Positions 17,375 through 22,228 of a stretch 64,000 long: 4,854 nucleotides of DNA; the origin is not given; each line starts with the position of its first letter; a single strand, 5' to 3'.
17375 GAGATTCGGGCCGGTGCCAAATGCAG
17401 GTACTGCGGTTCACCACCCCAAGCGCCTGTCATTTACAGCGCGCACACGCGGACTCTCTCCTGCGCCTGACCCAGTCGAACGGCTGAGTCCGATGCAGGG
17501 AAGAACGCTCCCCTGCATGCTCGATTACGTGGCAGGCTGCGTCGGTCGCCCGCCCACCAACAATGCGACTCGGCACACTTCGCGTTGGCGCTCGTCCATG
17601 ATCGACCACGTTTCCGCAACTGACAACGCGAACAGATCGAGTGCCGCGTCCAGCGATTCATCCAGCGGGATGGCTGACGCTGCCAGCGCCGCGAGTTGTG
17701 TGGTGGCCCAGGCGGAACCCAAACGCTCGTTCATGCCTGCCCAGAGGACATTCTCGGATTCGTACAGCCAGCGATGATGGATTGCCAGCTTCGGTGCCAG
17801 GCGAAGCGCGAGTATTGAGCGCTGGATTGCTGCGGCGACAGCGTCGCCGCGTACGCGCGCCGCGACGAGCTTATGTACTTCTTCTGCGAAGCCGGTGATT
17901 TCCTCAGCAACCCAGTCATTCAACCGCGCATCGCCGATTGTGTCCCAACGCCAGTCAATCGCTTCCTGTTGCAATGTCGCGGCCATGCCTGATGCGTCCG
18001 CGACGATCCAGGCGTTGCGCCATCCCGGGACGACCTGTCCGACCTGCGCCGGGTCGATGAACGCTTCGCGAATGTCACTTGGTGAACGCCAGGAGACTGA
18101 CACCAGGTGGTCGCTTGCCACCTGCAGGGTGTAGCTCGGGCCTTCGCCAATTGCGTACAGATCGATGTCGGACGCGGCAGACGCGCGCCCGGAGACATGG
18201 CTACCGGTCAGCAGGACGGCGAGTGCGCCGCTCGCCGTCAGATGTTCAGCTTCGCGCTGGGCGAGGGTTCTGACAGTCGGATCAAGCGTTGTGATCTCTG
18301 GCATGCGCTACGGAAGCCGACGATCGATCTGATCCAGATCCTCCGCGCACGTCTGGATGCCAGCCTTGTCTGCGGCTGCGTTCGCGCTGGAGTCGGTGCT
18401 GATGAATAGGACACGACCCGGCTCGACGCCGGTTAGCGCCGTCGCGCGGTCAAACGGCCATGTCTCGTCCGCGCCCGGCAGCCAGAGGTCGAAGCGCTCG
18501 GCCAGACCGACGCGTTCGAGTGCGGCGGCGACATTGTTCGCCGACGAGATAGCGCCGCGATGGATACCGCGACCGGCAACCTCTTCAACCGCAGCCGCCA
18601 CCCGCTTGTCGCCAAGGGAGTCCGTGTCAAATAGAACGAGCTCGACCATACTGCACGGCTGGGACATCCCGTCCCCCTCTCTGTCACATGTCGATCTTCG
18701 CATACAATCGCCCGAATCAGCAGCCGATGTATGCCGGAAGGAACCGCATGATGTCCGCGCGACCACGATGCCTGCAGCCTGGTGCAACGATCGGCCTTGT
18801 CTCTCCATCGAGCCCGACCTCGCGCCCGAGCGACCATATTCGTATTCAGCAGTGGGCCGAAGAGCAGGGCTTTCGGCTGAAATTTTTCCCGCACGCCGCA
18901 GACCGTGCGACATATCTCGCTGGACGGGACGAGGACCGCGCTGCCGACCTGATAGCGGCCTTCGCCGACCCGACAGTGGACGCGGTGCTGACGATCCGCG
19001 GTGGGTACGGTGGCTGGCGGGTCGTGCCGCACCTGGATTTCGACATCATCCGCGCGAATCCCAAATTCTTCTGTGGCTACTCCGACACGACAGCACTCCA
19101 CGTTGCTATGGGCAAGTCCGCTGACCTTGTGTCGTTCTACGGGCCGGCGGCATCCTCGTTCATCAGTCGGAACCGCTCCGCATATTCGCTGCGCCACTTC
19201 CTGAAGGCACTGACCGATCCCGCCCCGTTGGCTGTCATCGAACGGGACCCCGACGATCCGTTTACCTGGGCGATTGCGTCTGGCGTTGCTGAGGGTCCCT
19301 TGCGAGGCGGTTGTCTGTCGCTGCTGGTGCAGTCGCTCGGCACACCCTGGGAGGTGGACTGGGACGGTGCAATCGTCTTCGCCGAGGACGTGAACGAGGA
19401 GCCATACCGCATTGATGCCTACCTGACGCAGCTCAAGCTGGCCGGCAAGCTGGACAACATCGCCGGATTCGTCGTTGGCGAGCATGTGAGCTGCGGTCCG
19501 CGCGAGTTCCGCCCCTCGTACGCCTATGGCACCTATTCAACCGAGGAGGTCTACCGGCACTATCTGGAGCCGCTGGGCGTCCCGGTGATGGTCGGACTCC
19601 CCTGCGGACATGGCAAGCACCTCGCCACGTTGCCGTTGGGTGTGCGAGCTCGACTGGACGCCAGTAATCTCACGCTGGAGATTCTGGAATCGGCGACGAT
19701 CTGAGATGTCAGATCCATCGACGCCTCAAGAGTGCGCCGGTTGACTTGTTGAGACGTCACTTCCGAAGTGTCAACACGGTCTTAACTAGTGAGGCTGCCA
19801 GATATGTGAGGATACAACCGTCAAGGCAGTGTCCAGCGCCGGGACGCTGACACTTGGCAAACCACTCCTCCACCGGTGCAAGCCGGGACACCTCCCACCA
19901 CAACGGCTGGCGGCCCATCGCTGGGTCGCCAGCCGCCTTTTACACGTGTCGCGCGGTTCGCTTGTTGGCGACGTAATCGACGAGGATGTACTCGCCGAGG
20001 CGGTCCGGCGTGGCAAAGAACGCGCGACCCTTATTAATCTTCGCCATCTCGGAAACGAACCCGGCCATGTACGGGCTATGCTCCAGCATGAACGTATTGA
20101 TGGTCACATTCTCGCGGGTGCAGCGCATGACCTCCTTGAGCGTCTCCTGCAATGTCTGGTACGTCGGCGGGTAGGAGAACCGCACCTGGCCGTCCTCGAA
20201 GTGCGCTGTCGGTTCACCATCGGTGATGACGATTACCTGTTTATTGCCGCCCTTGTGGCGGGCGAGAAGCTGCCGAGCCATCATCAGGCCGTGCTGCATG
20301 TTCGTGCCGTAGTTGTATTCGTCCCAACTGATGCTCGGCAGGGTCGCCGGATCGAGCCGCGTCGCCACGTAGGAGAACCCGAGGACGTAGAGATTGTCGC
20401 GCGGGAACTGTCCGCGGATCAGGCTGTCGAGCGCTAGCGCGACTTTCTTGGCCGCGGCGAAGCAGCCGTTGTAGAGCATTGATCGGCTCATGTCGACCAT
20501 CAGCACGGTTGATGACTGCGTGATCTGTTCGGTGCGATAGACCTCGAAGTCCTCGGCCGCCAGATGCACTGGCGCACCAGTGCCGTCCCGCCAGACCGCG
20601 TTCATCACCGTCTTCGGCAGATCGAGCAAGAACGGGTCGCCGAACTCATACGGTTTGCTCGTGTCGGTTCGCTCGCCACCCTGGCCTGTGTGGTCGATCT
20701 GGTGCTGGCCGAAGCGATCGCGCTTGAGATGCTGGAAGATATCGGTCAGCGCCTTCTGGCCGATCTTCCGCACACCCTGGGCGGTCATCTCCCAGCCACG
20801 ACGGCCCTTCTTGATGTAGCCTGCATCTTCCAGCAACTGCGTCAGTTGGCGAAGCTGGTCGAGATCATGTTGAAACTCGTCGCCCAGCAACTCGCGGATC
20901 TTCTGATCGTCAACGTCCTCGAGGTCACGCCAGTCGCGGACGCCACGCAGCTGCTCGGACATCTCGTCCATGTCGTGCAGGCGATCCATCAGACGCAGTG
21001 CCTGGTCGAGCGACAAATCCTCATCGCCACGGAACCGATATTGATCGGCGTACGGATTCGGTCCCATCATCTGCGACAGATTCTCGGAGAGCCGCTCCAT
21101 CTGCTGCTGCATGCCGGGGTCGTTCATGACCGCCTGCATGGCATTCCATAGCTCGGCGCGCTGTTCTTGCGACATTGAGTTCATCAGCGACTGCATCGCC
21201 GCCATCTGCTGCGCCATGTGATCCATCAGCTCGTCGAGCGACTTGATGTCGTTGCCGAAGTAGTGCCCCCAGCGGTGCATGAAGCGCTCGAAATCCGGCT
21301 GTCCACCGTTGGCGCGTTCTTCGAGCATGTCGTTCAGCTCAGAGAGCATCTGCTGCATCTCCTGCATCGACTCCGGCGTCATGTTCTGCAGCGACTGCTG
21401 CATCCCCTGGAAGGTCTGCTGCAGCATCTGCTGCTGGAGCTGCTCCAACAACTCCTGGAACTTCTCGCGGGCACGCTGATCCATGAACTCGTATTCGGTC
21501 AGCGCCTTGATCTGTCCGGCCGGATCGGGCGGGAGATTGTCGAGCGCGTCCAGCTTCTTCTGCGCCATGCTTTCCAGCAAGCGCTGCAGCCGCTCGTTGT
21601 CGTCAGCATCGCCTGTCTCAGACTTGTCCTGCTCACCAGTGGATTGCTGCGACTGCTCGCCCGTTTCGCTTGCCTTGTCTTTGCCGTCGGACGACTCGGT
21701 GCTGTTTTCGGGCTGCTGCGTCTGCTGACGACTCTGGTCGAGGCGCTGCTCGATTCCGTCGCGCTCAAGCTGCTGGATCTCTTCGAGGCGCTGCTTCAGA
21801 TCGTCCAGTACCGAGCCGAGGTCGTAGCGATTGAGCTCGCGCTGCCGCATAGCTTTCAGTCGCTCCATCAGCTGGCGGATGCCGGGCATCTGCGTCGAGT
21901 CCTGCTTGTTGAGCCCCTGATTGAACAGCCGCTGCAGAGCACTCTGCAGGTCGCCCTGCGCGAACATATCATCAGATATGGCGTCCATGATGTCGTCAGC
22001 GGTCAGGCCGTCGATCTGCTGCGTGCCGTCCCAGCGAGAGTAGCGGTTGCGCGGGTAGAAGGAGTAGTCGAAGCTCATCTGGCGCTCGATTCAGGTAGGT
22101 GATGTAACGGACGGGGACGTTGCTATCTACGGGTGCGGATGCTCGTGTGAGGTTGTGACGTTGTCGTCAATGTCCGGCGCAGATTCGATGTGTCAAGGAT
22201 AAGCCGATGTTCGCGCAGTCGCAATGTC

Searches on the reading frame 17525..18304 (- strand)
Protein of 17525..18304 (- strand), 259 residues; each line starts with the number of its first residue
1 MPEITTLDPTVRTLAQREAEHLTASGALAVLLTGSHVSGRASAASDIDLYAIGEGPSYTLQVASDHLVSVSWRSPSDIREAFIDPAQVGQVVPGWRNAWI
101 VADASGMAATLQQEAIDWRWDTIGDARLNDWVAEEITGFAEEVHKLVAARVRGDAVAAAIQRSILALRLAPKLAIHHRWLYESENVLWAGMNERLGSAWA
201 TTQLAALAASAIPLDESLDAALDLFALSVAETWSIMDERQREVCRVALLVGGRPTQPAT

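Call 3: search_protein_families(library=pfam, proteins=[window:17525-18304:-], max_evalue=0.01)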
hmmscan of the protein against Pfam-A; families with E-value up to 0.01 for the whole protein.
window:17525-18304:- (259 aa): 0 families

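Call 4: search_protein_families(library=ncbifam, proteins=[window:17525-18304:-], max_evalue=0.01)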
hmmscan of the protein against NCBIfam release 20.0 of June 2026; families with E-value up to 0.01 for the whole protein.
window:17525-18304:- (259 aa): 1 family
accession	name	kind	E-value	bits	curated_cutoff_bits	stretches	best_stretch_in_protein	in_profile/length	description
NF047752.1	MntA_antitoxin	equivalog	0.0058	16.5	60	0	28-49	8-29/106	type VII toxin-antitoxin system MntA family adenylyltransferase antitoxin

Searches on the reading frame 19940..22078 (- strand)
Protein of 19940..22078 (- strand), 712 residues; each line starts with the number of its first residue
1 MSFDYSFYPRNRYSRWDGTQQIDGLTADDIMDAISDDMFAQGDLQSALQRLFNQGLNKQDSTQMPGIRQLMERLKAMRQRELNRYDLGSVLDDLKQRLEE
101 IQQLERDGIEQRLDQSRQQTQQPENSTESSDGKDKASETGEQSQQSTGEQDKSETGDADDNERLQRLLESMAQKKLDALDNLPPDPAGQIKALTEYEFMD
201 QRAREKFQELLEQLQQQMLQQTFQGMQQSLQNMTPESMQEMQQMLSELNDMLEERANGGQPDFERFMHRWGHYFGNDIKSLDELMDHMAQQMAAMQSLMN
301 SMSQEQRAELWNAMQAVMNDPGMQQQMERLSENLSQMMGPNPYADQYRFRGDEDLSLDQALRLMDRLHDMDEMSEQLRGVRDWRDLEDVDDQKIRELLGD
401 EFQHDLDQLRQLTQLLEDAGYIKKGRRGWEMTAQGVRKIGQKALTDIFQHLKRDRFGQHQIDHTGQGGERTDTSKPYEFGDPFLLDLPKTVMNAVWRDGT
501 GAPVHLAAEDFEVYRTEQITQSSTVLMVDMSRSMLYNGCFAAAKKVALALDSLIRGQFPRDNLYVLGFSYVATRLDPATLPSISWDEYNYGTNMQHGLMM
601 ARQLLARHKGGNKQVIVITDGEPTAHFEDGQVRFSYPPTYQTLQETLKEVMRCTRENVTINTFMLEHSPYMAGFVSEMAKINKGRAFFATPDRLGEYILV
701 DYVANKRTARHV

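Call 3: search_protein_families(library=pfam, proteins=[window:19940-22078:-], max_evalue=0.01)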
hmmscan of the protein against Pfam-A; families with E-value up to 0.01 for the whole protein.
window:19940-22078:- (712 aa): 1 family
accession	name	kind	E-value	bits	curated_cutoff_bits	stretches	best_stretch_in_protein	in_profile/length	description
PF13519.12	VWA_2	-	1.1e-05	26.5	27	1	524-622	1-107/107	von Willebrand factor type A domain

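Call 4: search_protein_families(library=ncbifam, proteins=[window:19940-22078:-], max_evalue=0.01)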
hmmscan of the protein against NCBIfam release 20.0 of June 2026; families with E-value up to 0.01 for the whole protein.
window:19940-22078:- (712 aa): 1 family
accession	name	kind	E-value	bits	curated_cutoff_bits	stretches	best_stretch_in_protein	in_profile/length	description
TIGR02442.1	Cob-chelat-sub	hypoth_equivalog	2.6e-05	22.9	779.45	1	452-628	404-587/641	putative cobaltochelatase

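Call 24: search_solved_structures(query=window:19940-22078:-, max_evalue=0.01)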
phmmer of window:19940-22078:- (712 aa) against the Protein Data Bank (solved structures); distinct sequences matched with E-value up to 0.01: 0.

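Call 94: search_protein_families(library=pfam, proteins=[L135:12517-13257:+], max_evalue=0.001)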
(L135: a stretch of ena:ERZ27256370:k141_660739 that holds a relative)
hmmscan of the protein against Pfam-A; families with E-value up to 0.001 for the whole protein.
L135:12517-13257:+ (246 aa): 1 family
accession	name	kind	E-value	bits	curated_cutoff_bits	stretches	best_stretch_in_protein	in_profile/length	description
PF13624.11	SurA_N_3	-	4.4e-05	23.8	27.2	1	53-187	40-160/162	SurA-like N-terminal domain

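Call 95: search_protein_families(library=padloc, proteins=[P0015, P0016], max_evalue=0.001)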
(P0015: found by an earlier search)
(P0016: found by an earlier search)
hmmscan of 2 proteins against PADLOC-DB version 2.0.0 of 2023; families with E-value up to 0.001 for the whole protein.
P0015 (468 aa): 0 families

P0016 (712 aa): 1 family
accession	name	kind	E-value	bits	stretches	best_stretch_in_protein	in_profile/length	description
PDLC05067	PDC-S69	-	0.00045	17.9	0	409-443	93-127/289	-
